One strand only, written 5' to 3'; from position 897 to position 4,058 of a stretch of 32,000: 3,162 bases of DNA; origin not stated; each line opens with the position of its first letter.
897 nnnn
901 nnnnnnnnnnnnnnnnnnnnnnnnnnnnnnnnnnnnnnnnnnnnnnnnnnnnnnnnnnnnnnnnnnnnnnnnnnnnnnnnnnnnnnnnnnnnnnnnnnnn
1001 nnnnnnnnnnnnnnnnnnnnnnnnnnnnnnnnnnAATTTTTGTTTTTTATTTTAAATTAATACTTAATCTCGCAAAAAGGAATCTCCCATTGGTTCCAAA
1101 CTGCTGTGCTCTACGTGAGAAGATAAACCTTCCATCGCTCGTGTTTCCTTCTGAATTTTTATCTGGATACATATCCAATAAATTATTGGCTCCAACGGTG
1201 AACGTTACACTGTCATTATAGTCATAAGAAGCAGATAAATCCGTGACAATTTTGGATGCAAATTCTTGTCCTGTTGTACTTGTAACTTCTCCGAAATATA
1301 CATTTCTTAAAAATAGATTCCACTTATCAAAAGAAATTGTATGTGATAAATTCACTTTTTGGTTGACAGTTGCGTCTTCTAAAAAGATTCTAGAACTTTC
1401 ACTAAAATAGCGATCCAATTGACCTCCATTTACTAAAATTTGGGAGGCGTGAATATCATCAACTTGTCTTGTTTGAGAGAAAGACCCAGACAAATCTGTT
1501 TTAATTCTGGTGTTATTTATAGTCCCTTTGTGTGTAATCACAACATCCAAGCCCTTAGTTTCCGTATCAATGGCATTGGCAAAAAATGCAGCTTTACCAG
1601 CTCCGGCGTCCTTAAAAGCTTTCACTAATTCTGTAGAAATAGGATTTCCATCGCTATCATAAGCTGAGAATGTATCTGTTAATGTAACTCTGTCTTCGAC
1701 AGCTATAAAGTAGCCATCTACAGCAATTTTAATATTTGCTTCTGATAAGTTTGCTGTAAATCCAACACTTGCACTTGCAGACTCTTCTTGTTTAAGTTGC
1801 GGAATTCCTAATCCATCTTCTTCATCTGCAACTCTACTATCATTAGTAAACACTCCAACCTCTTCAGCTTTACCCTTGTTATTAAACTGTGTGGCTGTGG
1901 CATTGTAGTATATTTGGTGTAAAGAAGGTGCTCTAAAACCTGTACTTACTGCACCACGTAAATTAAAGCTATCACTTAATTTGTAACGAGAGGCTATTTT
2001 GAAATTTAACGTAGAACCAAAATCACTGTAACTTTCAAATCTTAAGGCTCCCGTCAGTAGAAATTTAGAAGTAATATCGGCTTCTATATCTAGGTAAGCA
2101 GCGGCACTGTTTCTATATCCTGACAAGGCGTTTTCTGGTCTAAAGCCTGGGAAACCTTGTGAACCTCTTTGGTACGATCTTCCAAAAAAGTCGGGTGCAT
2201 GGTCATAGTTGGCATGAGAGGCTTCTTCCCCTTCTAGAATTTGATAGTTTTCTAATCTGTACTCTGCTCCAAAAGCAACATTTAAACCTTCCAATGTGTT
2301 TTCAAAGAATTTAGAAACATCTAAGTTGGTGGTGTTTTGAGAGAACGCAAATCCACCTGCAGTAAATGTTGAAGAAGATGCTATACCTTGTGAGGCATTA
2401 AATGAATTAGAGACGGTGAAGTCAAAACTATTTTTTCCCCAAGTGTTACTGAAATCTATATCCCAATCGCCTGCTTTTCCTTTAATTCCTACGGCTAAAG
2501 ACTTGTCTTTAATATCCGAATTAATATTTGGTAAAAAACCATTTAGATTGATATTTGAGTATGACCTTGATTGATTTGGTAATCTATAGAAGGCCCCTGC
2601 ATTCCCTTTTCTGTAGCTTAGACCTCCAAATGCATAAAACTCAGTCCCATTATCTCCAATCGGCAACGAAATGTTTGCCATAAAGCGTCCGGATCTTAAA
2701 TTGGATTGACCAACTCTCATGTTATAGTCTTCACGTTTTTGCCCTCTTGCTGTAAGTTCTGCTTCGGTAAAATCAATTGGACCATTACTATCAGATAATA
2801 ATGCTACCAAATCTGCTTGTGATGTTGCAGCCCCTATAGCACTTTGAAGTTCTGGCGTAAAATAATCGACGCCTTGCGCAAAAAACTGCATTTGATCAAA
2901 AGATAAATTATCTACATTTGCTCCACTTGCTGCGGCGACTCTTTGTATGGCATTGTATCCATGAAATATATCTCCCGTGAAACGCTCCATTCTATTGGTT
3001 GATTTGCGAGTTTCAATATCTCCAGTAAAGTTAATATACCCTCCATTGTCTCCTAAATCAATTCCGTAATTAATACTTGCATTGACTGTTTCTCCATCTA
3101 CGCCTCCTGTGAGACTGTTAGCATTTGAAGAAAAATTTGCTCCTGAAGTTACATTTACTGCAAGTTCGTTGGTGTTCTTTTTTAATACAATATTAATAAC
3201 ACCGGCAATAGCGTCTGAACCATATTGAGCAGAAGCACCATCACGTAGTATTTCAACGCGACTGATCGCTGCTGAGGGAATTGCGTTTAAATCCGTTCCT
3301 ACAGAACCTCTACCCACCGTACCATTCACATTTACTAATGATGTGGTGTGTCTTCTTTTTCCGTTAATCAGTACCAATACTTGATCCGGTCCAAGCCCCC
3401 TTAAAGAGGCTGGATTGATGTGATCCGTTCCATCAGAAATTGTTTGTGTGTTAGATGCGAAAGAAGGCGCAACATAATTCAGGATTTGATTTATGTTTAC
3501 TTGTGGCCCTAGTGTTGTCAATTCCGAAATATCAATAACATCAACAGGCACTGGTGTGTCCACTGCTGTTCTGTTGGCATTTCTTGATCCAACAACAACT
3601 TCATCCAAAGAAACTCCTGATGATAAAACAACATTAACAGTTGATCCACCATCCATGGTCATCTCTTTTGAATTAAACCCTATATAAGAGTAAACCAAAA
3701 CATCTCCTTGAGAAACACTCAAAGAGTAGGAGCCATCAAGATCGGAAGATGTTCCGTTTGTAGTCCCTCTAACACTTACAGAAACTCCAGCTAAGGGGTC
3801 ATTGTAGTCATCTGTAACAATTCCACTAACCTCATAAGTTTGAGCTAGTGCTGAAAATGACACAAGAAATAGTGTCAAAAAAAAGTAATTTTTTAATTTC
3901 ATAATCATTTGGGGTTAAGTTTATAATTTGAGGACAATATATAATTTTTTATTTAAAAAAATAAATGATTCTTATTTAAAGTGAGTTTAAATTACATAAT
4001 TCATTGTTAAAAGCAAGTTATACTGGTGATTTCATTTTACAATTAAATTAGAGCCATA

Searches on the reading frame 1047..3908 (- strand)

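Call 73: search_protein_families(library=pfam, proteins=[window:1047-3908:-], max_evalue=0.00001)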
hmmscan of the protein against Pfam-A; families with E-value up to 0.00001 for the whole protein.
window:1047-3908:- (953 aa): 4 families
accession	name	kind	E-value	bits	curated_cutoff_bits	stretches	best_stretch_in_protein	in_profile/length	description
PF00593.30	TonB_dep_Rec_b-barrel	-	1.2e-24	88.4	27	1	426-910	23-436/436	TonB dependent receptor-like, beta-barrel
PF07715.20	Plug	-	9.3e-18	65.1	23.9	1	116-237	3-107/107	TonB-dependent Receptor Plug Domain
PF13715.12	CarbopepD_reg_2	-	1.7e-14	54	32.2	1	27-106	1-88/88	CarboxypepD_reg-like domain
PF13620.12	CarboxypepD_reg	-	1.4e-08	35.4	32.3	1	27-95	2-81/82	Carboxypeptidase regulatory-like domain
